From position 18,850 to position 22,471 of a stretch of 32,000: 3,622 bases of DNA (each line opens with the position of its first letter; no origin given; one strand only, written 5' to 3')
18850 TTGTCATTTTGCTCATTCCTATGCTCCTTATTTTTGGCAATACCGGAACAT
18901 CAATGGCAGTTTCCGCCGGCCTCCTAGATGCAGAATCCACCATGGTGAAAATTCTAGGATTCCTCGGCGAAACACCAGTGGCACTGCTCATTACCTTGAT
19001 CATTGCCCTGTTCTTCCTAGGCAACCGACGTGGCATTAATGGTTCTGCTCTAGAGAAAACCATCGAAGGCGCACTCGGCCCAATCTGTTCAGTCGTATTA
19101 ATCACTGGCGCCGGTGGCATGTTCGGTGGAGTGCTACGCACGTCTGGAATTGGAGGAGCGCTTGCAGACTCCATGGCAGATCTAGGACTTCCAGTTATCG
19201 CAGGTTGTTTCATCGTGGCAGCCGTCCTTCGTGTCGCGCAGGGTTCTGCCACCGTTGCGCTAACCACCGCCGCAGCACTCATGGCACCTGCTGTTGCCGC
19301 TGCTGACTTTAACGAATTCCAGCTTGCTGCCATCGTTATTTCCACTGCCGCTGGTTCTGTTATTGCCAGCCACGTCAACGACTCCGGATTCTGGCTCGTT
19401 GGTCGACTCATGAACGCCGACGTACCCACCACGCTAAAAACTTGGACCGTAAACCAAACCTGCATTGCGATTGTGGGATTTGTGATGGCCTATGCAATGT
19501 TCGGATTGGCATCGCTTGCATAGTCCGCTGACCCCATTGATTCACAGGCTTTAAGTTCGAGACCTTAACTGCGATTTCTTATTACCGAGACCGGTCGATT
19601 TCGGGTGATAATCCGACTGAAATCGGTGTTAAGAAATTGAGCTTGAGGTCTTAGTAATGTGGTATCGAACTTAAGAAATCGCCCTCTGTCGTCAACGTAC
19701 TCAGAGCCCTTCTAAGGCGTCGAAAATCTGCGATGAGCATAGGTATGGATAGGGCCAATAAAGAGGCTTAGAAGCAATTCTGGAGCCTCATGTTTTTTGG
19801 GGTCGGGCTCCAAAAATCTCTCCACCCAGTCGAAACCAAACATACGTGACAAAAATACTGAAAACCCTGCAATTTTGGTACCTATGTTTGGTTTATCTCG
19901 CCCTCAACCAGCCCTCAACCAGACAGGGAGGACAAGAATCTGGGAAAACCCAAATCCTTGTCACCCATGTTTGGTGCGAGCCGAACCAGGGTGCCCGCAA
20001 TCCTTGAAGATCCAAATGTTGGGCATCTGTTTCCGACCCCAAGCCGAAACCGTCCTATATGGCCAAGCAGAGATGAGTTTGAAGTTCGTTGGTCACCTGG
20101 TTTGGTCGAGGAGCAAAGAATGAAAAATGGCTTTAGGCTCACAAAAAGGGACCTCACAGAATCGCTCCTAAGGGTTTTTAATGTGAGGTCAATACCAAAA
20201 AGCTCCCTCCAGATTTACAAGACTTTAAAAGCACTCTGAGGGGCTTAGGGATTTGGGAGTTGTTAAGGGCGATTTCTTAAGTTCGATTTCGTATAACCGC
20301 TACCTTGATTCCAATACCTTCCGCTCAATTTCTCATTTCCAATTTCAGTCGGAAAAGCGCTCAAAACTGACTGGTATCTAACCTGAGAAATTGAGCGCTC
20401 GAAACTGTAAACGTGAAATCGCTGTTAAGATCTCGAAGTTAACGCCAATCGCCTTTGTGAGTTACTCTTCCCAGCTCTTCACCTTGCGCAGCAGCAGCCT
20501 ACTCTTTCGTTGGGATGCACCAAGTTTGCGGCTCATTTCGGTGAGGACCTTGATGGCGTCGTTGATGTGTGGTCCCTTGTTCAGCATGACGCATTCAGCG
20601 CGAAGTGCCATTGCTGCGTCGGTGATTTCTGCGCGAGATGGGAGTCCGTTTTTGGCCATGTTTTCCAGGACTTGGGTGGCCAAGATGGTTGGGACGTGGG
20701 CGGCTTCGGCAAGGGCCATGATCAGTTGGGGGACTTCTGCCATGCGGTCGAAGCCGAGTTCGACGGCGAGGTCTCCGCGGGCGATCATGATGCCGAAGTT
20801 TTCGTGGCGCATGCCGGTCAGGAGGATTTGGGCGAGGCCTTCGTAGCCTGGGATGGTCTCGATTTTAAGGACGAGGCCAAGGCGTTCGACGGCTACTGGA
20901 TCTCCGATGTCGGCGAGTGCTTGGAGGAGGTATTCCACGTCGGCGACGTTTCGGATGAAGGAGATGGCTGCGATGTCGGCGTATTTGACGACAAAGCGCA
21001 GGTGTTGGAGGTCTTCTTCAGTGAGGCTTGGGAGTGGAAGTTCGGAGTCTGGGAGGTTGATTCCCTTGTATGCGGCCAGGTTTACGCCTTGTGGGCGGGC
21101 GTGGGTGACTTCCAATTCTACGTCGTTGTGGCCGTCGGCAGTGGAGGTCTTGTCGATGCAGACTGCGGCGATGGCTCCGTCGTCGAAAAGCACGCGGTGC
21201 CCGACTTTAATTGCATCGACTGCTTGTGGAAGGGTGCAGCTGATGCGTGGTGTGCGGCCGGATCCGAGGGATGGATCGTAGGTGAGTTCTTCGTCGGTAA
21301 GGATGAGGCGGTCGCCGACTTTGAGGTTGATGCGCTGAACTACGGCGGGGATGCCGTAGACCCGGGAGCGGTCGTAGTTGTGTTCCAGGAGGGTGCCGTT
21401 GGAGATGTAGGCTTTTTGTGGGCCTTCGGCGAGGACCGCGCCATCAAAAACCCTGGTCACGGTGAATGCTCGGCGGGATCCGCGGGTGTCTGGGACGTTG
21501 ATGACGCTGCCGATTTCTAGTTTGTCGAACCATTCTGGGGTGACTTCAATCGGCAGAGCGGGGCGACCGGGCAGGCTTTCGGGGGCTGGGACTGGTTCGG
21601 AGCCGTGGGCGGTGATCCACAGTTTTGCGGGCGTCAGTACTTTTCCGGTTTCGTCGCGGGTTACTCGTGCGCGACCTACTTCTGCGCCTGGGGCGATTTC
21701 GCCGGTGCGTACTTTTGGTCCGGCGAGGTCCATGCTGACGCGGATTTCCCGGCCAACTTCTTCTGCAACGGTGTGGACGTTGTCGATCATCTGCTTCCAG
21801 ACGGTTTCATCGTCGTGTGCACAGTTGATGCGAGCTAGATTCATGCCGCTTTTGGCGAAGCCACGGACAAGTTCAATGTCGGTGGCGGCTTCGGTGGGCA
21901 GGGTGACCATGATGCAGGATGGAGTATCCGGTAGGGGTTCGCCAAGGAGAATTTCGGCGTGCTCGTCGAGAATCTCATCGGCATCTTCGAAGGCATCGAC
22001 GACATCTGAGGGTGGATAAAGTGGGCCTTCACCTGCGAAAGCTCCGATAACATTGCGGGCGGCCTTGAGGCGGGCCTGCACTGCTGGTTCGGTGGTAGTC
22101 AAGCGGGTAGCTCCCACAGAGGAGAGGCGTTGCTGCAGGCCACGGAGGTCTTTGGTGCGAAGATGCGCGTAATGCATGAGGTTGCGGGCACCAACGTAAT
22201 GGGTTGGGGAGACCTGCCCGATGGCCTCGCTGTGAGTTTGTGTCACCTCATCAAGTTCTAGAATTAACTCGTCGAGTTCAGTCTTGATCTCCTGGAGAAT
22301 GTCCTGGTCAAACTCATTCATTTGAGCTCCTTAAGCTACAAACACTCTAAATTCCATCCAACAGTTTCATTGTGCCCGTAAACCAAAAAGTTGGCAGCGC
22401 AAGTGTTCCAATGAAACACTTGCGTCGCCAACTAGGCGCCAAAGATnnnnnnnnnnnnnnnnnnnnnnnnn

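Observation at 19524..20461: ~940-bp gene-free, lower-GC island between convergent gntP and pyk2, bounded by long imperfect inverted repeats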

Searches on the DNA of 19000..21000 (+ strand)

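Call 4: search_rna_families(source=window, start=19000, end=21000, threshold=evalue, max_evalue=10)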
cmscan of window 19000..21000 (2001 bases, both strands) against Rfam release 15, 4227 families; matches with E-value up to 10: 3.
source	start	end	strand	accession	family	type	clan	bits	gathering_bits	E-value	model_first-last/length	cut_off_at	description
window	19835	19892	-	RF00976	mir-583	Gene; miRNA;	-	26.1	80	0.017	1-62/62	no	mir-583 microRNA precursor family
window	19918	19975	-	RF03371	mir-4788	Gene; miRNA;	-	19.2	91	2.8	1-80/80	no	mir-4788 microRNA precursor family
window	20315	20440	-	RF02792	sRNA162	Gene; antisense;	-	17.1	78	5.5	1-190/190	no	Archaeal Small RNA 162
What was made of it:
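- On Any Rfam RNA family: The best hits are eukaryotic miRNA models at 26 and 19 bits, against thresholds of 80-91 (call 4).
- Closest known: ERIC/IRU and BOX elements. Different: There is no sequence similarity and no Rfam hit (call 4).
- There is no Rfam match (call 4).
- Tried and rejected: Rfam scan at E up to 10: only sub-threshold eukaryotic miRNA models (call 4).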

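Call 9: search_dna_similar(query=window:19524-20461:+, collection=plasmids, mode=distant)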
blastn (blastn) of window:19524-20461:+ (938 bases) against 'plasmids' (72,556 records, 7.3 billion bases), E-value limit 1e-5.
No match.

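Call 10: search_dna_similar(query=window:19524-20461:+, collection=phages, mode=distant)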
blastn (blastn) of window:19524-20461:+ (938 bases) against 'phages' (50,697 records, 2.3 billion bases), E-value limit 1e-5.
No match.
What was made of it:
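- Tried and rejected: blastn of the spacer against plasmids and phages: no match (calls 9, 10).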

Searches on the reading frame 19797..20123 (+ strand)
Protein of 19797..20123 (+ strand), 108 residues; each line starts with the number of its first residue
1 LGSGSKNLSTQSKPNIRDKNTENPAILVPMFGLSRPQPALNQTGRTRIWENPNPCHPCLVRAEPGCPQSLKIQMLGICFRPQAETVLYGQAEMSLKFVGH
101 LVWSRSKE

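Call 79: search_protein_families(library=pfam, proteins=[window:19797-20123:+], max_evalue=1)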
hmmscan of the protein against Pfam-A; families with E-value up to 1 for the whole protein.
window:19797-20123:+ (108 aa): 0 families

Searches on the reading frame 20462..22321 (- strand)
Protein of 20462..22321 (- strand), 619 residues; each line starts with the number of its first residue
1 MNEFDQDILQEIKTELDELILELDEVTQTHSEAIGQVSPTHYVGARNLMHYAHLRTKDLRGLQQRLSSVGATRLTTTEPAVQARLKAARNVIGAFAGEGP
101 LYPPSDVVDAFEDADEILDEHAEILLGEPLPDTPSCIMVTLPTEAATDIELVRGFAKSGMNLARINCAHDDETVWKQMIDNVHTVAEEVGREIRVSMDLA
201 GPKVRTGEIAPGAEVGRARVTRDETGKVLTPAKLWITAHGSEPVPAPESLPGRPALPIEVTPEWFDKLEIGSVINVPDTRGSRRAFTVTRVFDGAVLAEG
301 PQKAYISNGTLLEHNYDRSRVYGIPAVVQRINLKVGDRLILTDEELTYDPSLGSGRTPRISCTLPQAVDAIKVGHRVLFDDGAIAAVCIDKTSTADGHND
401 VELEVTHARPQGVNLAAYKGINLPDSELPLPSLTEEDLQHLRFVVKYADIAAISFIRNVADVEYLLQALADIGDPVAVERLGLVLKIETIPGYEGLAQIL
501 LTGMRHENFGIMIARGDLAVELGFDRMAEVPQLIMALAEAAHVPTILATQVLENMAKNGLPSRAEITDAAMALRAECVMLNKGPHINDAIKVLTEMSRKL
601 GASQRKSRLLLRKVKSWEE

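Call 8: search_protein_families(library=ncbifam, proteins=[window:20462-22321:-])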
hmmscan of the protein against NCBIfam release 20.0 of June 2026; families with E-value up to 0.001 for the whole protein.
window:20462-22321:- (619 aa): 7 families
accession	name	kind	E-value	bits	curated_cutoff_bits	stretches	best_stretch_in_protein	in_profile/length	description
NF011314.0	PRK14725.1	equivalog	3.8e-256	851.2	642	1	2-619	8-612/614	pyruvate kinase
NF004491.0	PRK05826.1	subfamily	1.4e-54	185.4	432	2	330-581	84-314/477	pyruvate kinase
TIGR01064.1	pyruv_kin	equivalog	1.1e-53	182.4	306.4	2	329-595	79-329/476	pyruvate kinase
NF004886.0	PRK06247.1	subfamily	1.2e-49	169.3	623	2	342-582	89-310/476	pyruvate kinase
NF004978.0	PRK06354.1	subfamily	2e-41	142.1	462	2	329-581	86-318/590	pyruvate kinase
NF006664.0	PRK09206.1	equivalog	3.5e-36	124.7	686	2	333-599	85-334/470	pyruvate kinase PykF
NF005234.0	PRK06739.1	equivalog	6.7e-32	110.8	564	1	330-581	76-305/352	pyruvate kinase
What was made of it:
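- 20462..22321 (-): pyk (PRK14725-type pyruvate kinase, cg3218), right flanking gene. NF011314 at 851 bits (call 8).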

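Call 12: find_encoding_contigs(protein=window:20462-22321:-, flank=6000, max_places=10)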
Protein window:20462-22321:- (619 aa): 23 contigs read that carry it; 3 places shown.
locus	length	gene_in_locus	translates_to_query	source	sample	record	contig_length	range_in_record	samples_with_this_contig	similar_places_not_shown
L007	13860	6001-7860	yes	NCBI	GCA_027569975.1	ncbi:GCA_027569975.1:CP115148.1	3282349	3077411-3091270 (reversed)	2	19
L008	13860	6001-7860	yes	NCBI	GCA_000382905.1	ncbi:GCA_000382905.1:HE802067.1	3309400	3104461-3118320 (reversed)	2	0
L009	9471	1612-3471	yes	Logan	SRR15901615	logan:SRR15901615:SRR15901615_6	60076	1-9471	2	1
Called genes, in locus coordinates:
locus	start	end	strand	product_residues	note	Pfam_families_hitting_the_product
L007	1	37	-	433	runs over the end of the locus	PF00083:Sugar_tr, PF07690:MFS_1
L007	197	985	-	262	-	PF00149:Metallophos, PF12850:Metallophos_2 (faint)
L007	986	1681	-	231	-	PF00392:GntR, PF07729:FCD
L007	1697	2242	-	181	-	PF02525:Flavodoxin_2, PF03358:FMN_red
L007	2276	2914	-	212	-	PF00702:Hydrolase, PF13419:HAD_2, PF13242:Hydrolase_like (weak)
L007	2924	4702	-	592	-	PF15420:Abhydrolase_9_N, PF10081:Abhydrolase_9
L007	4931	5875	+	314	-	PF00056:Ldh_1_N, PF02866:Ldh_1_C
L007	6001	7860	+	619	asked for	PF00224:PK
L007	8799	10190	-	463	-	PF02447:GntP_permease, PF03600:CitMHS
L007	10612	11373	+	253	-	PF03009:GDPD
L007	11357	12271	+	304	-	PF19348:DUF5926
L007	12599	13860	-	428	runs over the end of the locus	-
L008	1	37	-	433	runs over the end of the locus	PF00083:Sugar_tr, PF07690:MFS_1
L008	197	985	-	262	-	PF00149:Metallophos, PF12850:Metallophos_2 (faint)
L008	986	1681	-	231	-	PF00392:GntR, PF07729:FCD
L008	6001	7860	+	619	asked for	PF00224:PK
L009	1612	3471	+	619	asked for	PF00224:PK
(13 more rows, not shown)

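Call 18: find_homologous_proteins(query=window:20462-22321:-, max_evalue=1e-100)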
Query window:20462-22321:- (619 aa): 1162 proteins with E <= 1e-100 among 8000 candidates; the best 120 are listed.
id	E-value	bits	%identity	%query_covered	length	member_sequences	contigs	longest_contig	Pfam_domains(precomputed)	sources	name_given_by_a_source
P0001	0.0e+0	1350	98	100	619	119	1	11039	PF00224.28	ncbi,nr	ncbi:MAG: pyruvate kinase [Corynebacterium glutamicum]|nr:pyruvate kinase [Corynebacterium glutamicu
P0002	0.0e+0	1280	93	100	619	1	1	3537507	PF00224.28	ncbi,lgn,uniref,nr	ncbi:pyruvate kinase [Corynebacterium suranareeae]|uniref:pyruvate kinase n=1 Tax=Corynebacterium su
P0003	0.0e+0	1274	93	100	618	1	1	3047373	PF00224.28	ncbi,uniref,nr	ncbi:pyruvate kinase [Corynebacterium crudilactis]|uniref:pyruvate kinase n=1 Tax=Corynebacterium cr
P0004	0.0e+0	1224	89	100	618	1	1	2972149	PF00224.28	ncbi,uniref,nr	ncbi:pyruvate kinase [Corynebacterium deserti GIMN1.010]|uniref:pyruvate kinase n=1 Tax=Corynebacter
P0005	0.0e+0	1118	80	100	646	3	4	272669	PF00224.28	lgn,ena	-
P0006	0.0e+0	1095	80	100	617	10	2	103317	PF00224.28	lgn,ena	-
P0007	0.0e+0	1078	80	100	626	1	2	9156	PF00224.28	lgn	-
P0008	0.0e+0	1077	79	100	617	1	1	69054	PF00224.28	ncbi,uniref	ncbi:pyruvate kinase [Corynebacterium callunae]|uniref:pyruvate kinase n=1 Tax=Corynebacterium callu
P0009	0.0e+0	1055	76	100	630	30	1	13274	PF00224.28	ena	-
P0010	0.0e+0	1048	75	100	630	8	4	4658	PF00224.28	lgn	-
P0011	0.0e+0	1040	75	100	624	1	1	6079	PF00224.28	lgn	-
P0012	0.0e+0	1039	75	100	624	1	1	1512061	PF00224.28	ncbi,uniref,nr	ncbi:pyruvate kinase [Corynebacterium pacaense]|uniref:pyruvate kinase n=1 Tax=Corynebacterium pacae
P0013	7.1e-237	806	62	98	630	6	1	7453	PF00224.28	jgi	-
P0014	7.8e-237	806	62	98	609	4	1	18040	PF00224.28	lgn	-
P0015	1.4e-236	805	62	98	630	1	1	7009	PF00224.28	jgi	-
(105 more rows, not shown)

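Call 19: find_encoding_contigs(protein=P0002, flank=5000, max_places=1)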
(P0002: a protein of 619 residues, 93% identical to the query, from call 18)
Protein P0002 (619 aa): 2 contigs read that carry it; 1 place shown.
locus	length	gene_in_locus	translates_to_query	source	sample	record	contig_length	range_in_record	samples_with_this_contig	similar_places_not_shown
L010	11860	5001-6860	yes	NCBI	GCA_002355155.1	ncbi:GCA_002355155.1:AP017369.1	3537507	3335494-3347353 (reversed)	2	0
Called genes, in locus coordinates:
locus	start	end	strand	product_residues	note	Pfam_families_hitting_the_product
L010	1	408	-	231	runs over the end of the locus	PF00392:GntR, PF07729:FCD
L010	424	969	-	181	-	PF02525:Flavodoxin_2, PF03358:FMN_red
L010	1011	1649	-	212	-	PF00702:Hydrolase, PF13419:HAD_2, PF13242:Hydrolase_like (weak)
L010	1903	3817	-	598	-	PF15420:Abhydrolase_9_N, PF10081:Abhydrolase_9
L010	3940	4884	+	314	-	PF00056:Ldh_1_N, PF02866:Ldh_1_C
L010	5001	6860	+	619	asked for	PF00224:PK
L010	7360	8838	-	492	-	PF00324:AA_permease, PF13520:AA_permease_2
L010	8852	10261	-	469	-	PF00206:Lyase_1, PF10415:FumaraseC_C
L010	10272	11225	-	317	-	PF06089:Asparaginase_II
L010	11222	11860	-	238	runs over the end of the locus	PF00392:GntR, PF07729:FCD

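Call 20: find_encoding_contigs(protein=P0003, flank=5000, max_places=1)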
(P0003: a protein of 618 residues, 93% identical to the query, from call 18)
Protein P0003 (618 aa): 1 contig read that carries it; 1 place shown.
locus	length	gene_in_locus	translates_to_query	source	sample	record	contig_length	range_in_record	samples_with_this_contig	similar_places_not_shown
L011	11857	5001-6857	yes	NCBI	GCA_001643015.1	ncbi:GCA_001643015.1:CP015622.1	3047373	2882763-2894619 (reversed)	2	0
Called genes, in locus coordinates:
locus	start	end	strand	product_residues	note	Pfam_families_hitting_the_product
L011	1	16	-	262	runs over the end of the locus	PF00149:Metallophos, PF12850:Metallophos_2 (faint)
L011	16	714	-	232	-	PF00392:GntR, PF07729:FCD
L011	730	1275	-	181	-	PF02525:Flavodoxin_2, PF03358:FMN_red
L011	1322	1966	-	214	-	PF00702:Hydrolase, PF12710:HAD (weak), PF13419:HAD_2, PF13242:Hydrolase_like (weak)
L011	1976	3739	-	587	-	PF15420:Abhydrolase_9_N, PF10081:Abhydrolase_9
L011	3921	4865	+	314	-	PF00056:Ldh_1_N, PF02866:Ldh_1_C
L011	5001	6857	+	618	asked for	PF00224:PK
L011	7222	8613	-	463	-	PF02447:GntP_permease, PF03600:CitMHS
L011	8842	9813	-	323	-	PF00135:COesterase (weak), PF20434:BD-FAE, PF07859:Abhydrolase_3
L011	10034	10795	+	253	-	PF03009:GDPD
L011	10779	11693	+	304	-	PF19348:DUF5926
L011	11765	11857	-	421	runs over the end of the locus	PF03816:LytR_cpsA_psr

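Call 21: find_encoding_contigs(protein=P0004, flank=5000, max_places=1)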
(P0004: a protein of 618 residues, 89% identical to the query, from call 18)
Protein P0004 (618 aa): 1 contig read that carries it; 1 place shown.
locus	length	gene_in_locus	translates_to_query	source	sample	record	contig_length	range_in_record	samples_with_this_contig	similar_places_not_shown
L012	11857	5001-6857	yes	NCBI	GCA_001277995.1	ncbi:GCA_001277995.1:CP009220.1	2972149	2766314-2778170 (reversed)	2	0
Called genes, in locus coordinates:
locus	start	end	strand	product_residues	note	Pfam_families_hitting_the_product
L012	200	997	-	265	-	PF00149:Metallophos, PF12850:Metallophos_2 (faint)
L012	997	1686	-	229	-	PF00392:GntR, PF07729:FCD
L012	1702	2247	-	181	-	PF02525:Flavodoxin_2, PF03358:FMN_red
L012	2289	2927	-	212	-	PF00702:Hydrolase, PF12710:HAD (weak), PF13419:HAD_2, PF13242:Hydrolase_like (weak)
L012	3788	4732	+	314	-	PF00056:Ldh_1_N, PF02866:Ldh_1_C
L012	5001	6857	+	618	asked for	PF00224:PK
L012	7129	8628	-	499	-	PF00324:AA_permease, PF13520:AA_permease_2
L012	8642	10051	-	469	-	PF00206:Lyase_1, PF10415:FumaraseC_C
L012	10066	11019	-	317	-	PF06089:Asparaginase_II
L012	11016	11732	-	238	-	PF00392:GntR, PF07729:FCD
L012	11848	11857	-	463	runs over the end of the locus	PF02447:GntP_permease, PF03600:CitMHS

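Call 22: find_encoding_contigs(protein=P0008, flank=5000, max_places=1)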
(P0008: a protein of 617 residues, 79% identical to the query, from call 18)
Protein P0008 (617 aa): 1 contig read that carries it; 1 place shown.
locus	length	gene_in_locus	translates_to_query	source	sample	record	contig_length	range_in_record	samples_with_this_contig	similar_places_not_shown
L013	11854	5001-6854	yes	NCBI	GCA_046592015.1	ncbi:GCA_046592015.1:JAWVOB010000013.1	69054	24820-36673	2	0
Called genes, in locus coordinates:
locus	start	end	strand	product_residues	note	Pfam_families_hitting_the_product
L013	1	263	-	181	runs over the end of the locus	PF02525:Flavodoxin_2, PF03358:FMN_red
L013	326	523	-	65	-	PF05016:ParE_toxin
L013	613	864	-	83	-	PF02604:PhdYeFM_antitox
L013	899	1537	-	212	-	PF00702:Hydrolase, PF12710:HAD (weak), PF13344:Hydrolase_6 (faint), PF13419:HAD_2, PF13242:Hydrolase_like (weak)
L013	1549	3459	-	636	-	PF15420:Abhydrolase_9_N, PF10081:Abhydrolase_9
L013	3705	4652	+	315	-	PF00056:Ldh_1_N, PF02866:Ldh_1_C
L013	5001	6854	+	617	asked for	PF00224:PK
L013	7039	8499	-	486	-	PF00324:AA_permease, PF13520:AA_permease_2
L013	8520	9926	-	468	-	PF00206:Lyase_1, PF10415:FumaraseC_C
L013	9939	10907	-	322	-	PF06089:Asparaginase_II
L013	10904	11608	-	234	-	PF00392:GntR, PF07729:FCD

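Call 32: find_encoding_contigs(protein=P0001, flank=5000, max_places=3)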
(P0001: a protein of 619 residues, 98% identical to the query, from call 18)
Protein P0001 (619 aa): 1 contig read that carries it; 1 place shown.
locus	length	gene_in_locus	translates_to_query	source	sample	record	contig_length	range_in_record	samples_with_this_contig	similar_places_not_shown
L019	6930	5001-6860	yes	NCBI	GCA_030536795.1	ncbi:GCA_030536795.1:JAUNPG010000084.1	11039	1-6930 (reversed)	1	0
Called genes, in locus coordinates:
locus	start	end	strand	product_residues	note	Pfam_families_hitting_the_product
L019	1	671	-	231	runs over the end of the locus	PF00392:GntR, PF07729:FCD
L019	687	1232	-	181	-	PF02525:Flavodoxin_2, PF03358:FMN_red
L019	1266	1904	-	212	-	PF00702:Hydrolase, PF13419:HAD_2, PF13242:Hydrolase_like (weak)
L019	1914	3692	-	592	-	PF15420:Abhydrolase_9_N, PF10081:Abhydrolase_9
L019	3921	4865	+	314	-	PF00056:Ldh_1_N, PF02866:Ldh_1_C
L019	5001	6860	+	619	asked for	PF00224:PK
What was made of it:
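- A MAG contig breaks inside the right arm (call 32).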

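Call 33: find_encoding_contigs(protein=P0005, flank=7000, max_places=2)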
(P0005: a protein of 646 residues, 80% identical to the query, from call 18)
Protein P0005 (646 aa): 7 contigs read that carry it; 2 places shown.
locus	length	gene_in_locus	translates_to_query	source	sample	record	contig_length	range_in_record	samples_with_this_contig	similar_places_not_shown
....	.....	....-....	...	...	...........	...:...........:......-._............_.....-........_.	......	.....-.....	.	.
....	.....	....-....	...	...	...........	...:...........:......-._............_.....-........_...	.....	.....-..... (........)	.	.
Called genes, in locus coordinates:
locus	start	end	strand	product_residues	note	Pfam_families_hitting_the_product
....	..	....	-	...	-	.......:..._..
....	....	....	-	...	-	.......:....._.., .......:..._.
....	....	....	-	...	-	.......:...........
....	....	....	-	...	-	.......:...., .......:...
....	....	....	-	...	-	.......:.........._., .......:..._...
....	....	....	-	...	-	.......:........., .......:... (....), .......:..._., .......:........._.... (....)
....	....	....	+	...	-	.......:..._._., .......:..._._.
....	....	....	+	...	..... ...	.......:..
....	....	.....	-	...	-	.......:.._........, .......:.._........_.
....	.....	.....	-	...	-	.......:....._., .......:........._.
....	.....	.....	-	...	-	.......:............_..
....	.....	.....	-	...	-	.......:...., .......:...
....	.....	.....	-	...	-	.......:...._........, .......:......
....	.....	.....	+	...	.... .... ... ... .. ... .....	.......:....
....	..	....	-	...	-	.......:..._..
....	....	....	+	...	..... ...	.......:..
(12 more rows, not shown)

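Call 34: find_encoding_contigs(protein=P0006, flank=7000, max_places=2)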
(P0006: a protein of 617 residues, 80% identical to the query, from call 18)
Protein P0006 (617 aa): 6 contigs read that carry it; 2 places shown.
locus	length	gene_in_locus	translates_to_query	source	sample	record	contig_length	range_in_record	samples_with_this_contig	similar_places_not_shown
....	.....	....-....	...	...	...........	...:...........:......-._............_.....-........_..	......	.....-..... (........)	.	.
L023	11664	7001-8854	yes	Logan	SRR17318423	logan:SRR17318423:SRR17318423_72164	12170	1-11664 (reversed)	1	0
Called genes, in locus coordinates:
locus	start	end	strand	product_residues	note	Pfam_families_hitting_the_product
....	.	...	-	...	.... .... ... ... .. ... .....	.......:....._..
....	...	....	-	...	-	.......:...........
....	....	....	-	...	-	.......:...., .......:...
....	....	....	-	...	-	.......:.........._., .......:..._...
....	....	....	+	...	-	-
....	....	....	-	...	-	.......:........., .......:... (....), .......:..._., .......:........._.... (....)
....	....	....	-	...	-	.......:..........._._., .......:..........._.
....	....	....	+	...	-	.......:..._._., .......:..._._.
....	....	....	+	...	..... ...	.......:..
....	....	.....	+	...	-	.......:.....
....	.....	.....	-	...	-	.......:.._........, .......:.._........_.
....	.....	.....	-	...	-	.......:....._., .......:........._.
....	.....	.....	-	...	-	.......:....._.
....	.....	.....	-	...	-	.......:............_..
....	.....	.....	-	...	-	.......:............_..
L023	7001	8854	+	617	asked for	PF00224:PK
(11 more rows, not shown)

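Call 38: find_encoding_contigs(protein=P0002, flank=10000, max_places=1)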
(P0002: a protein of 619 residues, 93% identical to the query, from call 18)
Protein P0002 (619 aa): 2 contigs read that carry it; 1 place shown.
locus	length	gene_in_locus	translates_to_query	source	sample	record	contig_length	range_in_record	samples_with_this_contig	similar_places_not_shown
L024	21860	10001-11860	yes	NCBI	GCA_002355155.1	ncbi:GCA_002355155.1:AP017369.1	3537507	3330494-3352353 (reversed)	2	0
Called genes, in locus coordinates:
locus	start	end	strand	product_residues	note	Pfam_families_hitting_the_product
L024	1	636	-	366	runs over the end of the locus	PF01381:HTH_3 (weak)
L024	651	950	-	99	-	PF05015:HigB-like_toxin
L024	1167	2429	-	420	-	PF01070:FMN_dh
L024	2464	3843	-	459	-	PF00083:Sugar_tr, PF07690:MFS_1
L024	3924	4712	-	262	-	PF00149:Metallophos, PF12850:Metallophos_2 (faint)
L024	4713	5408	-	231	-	PF00392:GntR, PF07729:FCD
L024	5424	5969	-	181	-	PF02525:Flavodoxin_2, PF03358:FMN_red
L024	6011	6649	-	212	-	PF00702:Hydrolase, PF13419:HAD_2, PF13242:Hydrolase_like (weak)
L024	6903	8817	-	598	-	PF15420:Abhydrolase_9_N, PF10081:Abhydrolase_9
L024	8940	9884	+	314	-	PF00056:Ldh_1_N, PF02866:Ldh_1_C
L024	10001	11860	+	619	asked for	PF00224:PK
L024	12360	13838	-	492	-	PF00324:AA_permease, PF13520:AA_permease_2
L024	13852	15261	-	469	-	PF00206:Lyase_1, PF10415:FumaraseC_C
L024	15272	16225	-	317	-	PF06089:Asparaginase_II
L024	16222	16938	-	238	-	PF00392:GntR, PF07729:FCD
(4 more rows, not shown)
